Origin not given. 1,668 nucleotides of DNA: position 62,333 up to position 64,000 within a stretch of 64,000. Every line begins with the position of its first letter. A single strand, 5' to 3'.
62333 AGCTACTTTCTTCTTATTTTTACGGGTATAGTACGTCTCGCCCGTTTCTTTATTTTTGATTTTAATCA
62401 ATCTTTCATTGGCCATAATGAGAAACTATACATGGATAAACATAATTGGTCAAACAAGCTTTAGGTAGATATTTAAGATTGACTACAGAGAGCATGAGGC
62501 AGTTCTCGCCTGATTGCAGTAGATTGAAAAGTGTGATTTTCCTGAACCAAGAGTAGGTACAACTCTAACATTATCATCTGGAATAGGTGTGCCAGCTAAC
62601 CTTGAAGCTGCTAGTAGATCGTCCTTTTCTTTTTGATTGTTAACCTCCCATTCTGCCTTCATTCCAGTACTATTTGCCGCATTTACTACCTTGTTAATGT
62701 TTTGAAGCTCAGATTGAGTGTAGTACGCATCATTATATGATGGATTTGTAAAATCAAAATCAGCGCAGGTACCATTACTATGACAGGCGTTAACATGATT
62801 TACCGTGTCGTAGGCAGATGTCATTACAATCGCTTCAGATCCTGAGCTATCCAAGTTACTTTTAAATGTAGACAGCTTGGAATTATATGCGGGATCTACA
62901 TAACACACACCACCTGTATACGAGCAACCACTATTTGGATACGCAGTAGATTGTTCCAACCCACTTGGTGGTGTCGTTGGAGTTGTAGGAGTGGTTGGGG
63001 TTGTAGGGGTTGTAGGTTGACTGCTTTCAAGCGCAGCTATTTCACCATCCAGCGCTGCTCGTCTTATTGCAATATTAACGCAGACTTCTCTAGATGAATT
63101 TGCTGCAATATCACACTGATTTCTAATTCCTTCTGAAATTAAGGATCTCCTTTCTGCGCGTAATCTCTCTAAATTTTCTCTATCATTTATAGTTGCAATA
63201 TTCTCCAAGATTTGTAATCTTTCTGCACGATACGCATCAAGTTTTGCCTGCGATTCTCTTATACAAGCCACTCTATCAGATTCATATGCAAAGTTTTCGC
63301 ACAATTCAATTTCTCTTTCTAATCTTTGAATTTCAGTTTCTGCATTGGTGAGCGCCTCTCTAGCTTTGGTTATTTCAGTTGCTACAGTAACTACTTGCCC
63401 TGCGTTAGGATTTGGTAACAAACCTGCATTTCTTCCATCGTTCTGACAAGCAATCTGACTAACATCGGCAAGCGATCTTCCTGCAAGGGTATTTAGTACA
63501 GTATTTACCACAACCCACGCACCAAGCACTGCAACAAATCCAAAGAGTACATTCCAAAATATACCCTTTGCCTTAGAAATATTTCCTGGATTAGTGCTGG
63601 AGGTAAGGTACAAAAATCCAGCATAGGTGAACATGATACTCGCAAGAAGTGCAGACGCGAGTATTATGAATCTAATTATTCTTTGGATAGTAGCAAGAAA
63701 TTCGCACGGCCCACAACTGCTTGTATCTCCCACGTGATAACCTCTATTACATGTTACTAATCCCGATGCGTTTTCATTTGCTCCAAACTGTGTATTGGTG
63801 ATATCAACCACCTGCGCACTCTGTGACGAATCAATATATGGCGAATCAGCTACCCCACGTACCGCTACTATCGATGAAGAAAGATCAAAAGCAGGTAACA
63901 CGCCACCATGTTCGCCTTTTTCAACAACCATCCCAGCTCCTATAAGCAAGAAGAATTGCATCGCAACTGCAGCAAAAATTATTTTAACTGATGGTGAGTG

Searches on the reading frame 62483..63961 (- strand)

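Call 84: search_protein_families(library=pfam, proteins=[window:62483-63961:-], max_evalue=0.001)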
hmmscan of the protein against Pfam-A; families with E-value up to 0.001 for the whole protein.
window:62483-63961:- (492 aa): 1 family
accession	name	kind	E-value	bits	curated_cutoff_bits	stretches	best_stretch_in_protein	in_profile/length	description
PF18895.5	T4SS_pilin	-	5.3e-07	30.1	26.6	1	91-155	8-71/71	Type IV secretion system pilin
